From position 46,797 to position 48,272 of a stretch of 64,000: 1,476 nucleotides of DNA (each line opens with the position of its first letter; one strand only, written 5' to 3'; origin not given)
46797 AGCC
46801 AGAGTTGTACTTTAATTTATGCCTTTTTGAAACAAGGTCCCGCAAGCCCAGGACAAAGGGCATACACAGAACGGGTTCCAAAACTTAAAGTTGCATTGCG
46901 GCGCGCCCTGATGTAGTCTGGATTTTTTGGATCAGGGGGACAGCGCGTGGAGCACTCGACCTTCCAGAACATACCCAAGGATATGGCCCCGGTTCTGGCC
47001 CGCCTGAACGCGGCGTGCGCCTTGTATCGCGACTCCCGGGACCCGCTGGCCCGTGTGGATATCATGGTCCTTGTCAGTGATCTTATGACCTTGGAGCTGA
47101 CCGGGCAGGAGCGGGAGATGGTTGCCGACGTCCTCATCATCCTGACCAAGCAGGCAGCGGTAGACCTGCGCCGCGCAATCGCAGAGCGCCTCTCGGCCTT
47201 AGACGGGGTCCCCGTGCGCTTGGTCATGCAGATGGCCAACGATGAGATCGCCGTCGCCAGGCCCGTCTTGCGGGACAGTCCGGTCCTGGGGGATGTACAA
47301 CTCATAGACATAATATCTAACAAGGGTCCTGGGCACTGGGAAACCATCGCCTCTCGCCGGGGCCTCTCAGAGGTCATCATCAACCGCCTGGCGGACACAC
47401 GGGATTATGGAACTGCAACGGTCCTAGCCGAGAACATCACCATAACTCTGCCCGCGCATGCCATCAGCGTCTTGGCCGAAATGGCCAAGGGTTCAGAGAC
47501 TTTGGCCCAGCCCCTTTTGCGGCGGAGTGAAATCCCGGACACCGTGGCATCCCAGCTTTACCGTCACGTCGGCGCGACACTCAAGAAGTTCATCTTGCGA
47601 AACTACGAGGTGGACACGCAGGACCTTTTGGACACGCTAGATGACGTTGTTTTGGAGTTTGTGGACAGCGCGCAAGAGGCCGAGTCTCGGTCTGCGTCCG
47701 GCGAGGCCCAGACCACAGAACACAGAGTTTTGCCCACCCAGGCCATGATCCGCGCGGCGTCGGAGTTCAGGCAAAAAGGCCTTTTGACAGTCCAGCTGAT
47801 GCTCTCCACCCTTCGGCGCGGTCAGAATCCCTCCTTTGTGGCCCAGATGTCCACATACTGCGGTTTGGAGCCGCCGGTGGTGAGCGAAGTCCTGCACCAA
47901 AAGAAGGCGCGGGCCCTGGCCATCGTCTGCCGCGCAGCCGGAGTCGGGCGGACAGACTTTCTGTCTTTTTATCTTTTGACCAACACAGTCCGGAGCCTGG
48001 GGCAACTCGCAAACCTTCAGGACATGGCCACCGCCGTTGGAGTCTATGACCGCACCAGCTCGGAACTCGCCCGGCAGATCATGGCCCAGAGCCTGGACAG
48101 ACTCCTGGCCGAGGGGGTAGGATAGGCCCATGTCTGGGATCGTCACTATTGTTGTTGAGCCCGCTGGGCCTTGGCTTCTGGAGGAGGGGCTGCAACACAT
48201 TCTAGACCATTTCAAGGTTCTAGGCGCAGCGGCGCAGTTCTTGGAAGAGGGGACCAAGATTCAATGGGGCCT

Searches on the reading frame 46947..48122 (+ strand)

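Call 34: search_protein_families(library=pfam, proteins=[window:46947-48122:+], max_evalue=0.001)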
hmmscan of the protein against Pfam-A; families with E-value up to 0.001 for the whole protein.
window:46947-48122:+ (392 aa): 1 family
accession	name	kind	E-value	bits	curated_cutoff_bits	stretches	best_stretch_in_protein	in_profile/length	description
PF10098.14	DUF2336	-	4.7e-49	167.6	34.6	1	103-379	1-261/262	Uncharacterised protein conserved in bacteria (DUF2336)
